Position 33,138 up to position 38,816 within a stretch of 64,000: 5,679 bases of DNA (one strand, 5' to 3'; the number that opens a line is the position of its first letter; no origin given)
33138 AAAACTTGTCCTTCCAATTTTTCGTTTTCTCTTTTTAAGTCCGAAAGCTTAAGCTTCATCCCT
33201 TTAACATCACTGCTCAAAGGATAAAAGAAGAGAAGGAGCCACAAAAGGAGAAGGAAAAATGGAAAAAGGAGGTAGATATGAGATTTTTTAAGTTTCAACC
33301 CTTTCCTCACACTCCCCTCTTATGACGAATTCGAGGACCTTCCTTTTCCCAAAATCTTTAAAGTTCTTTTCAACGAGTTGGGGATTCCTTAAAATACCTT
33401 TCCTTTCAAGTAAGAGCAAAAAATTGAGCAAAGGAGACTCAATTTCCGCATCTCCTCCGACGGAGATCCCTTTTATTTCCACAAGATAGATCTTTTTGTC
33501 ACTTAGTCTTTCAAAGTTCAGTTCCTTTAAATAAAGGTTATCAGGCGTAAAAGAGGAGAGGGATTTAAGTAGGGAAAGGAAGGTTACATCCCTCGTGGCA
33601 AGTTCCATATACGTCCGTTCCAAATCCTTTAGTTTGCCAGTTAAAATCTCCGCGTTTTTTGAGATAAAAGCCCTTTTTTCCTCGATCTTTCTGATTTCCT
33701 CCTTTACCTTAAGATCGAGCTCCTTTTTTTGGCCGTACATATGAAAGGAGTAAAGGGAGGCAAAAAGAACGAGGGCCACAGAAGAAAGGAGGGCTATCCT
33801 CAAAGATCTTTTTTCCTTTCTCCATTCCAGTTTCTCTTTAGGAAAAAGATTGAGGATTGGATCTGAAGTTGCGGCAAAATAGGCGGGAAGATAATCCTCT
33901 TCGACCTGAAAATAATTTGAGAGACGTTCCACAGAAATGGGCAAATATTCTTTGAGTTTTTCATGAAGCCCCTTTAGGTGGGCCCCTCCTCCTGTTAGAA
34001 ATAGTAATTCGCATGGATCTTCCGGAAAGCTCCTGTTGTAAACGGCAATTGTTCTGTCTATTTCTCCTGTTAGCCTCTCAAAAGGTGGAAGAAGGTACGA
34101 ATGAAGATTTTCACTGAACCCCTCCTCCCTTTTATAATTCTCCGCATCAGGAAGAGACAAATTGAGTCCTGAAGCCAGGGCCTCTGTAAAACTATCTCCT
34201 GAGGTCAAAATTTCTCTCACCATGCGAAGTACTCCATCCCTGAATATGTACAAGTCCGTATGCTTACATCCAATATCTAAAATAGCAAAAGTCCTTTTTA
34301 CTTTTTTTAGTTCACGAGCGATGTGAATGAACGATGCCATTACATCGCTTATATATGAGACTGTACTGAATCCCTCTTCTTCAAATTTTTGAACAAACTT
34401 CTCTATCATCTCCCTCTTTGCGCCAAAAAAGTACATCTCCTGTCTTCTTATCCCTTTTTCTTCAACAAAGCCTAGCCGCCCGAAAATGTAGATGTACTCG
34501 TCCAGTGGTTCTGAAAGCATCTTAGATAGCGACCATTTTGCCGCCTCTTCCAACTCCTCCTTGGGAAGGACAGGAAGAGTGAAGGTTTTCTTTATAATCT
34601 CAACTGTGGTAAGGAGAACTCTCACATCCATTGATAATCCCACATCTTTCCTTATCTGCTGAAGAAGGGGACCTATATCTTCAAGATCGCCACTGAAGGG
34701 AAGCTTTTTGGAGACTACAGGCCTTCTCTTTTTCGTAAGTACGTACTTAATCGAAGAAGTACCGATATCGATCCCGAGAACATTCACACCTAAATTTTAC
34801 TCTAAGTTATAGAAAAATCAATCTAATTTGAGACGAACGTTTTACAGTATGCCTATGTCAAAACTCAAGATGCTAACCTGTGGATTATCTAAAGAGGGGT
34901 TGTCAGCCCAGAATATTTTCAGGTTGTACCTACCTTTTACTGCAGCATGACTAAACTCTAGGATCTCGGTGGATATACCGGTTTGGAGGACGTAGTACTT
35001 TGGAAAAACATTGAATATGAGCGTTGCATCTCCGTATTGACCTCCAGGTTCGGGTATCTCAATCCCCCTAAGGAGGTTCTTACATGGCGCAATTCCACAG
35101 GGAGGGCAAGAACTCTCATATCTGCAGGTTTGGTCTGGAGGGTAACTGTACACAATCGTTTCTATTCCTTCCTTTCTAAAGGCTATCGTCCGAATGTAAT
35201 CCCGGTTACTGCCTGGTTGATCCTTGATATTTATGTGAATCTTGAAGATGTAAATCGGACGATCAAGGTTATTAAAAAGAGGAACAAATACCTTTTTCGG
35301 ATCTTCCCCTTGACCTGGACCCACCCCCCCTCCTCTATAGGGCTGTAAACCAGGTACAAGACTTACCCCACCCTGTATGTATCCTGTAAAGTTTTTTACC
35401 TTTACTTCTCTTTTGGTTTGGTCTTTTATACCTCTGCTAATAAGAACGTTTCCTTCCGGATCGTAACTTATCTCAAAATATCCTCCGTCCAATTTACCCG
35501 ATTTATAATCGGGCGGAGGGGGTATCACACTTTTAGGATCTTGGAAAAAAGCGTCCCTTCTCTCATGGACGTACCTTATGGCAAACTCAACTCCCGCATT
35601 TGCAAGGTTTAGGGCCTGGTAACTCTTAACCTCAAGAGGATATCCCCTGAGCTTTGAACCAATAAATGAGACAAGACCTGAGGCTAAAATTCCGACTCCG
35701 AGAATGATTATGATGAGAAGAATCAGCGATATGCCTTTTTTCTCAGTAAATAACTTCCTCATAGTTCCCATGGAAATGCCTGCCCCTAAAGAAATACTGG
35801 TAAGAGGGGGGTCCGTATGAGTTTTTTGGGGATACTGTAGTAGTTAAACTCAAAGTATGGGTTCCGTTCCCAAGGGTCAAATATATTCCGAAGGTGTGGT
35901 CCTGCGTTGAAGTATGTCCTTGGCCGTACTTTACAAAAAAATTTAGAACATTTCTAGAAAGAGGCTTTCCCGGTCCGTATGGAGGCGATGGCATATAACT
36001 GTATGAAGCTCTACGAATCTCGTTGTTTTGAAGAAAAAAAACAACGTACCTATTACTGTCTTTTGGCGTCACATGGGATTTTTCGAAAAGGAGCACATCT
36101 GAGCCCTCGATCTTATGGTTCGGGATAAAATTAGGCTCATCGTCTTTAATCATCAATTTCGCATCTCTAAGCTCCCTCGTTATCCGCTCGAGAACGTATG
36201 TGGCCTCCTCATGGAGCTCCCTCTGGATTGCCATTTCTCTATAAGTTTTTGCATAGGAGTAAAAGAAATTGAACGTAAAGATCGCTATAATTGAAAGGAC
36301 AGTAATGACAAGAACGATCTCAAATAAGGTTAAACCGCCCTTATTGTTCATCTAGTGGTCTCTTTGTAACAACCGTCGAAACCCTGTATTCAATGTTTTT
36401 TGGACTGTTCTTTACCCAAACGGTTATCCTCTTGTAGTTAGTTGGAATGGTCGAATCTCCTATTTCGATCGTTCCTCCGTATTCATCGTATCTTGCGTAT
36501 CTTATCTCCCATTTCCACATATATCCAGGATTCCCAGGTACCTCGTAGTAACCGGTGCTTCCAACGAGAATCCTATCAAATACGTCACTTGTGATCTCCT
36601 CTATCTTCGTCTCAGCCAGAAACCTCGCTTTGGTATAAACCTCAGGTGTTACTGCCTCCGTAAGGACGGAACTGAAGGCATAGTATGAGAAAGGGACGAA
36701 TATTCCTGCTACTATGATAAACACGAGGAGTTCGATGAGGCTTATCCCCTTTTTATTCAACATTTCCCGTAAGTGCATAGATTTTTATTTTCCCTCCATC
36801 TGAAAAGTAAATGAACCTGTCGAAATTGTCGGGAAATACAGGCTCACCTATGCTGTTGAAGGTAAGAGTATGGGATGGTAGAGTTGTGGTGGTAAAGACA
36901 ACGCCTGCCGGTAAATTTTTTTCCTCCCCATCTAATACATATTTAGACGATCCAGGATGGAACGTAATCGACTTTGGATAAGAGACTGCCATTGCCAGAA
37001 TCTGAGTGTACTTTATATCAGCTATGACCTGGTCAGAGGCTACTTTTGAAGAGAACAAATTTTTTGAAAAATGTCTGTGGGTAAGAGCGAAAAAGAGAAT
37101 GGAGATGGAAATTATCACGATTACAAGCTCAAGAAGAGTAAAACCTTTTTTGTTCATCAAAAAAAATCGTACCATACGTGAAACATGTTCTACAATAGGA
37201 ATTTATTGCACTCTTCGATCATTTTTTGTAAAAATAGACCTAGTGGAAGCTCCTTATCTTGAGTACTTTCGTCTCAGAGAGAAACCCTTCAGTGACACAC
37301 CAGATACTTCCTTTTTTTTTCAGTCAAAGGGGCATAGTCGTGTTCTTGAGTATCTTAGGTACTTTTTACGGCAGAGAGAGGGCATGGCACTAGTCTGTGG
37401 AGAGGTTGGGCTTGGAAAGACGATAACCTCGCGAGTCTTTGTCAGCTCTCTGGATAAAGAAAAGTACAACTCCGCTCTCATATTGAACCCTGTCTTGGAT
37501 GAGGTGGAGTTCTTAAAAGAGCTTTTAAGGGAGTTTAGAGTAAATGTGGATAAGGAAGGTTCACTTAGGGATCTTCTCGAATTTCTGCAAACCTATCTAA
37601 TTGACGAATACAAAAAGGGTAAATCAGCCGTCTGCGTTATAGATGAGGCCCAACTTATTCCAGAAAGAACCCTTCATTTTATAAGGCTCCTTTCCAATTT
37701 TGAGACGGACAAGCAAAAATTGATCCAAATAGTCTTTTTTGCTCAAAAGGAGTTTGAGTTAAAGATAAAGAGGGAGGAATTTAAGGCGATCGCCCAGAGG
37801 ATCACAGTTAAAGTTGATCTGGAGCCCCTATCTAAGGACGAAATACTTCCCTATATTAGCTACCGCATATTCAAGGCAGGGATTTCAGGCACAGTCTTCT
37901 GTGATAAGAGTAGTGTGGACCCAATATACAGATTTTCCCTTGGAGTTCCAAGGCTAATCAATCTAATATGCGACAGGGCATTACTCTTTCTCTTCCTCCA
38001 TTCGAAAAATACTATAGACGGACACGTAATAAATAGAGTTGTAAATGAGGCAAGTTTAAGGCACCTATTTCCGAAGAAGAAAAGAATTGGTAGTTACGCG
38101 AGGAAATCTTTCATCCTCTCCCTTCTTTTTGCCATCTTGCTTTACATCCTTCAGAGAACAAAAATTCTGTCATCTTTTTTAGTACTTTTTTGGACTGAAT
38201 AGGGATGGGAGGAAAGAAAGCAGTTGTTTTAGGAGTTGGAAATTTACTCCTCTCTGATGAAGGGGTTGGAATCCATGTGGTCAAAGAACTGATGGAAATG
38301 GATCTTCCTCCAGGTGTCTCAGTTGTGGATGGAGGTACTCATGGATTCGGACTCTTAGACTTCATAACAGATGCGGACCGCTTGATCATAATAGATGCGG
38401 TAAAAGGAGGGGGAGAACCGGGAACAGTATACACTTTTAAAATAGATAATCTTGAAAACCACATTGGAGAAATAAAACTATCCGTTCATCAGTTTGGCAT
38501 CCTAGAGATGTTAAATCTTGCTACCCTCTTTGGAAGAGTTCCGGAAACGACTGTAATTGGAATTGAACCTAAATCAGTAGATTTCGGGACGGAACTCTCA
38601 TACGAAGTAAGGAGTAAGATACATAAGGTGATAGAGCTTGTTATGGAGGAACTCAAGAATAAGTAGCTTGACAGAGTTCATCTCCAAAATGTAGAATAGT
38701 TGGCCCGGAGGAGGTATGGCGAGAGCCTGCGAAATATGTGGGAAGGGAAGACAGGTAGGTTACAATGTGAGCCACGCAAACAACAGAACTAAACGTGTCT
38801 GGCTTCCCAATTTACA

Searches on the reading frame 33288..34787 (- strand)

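Call 56: search_protein_families(library=pfam, proteins=[window:33288-34787:-], max_evalue=0.00001)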
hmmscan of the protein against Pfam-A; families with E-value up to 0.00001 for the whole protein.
window:33288-34787:- (499 aa): 2 families
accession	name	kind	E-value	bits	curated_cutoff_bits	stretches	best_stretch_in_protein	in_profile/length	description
PF11104.14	PilM_2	-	8.4e-26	91.1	27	1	34-288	43-304/340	Type IV pilus assembly protein PilM;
PF14450.12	FtsA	-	1.3e-11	45.3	31.8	1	168-287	1-108/127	Cell division protein FtsA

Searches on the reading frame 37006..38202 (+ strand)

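Call 25: search_protein_families(library=pfam, proteins=[window:37006-38202:+], max_evalue=0.00001)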
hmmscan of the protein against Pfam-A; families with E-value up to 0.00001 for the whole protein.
window:37006-38202:+ (398 aa): 1 family
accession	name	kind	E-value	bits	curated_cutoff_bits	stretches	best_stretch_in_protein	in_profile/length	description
PF13401.12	AAA_22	-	6.2e-20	72.3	27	1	123-251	3-127/130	AAA domain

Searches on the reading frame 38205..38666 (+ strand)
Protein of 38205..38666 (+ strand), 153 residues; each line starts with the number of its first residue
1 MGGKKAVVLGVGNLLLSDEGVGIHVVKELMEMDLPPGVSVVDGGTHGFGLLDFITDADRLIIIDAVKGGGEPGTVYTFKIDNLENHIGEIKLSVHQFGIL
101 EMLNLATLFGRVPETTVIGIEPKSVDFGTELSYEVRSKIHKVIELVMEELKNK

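Call 25: search_protein_families(library=pfam, proteins=[window:38205-38666:+], max_evalue=0.00001)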
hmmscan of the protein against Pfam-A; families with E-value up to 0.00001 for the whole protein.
window:38205-38666:+ (153 aa): 1 family
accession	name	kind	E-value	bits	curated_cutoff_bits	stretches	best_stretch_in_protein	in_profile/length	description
PF01750.23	HycI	-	7.5e-32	110.3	23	1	23-148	1-129/130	Hydrogenase maturation protease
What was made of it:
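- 38205..38666 (+): HycI-family hydrogenase maturation endopeptidase, unlinked here; the probable processing enzyme for the HydL tail. Call 25: PF01750 at E 7.5e-32.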
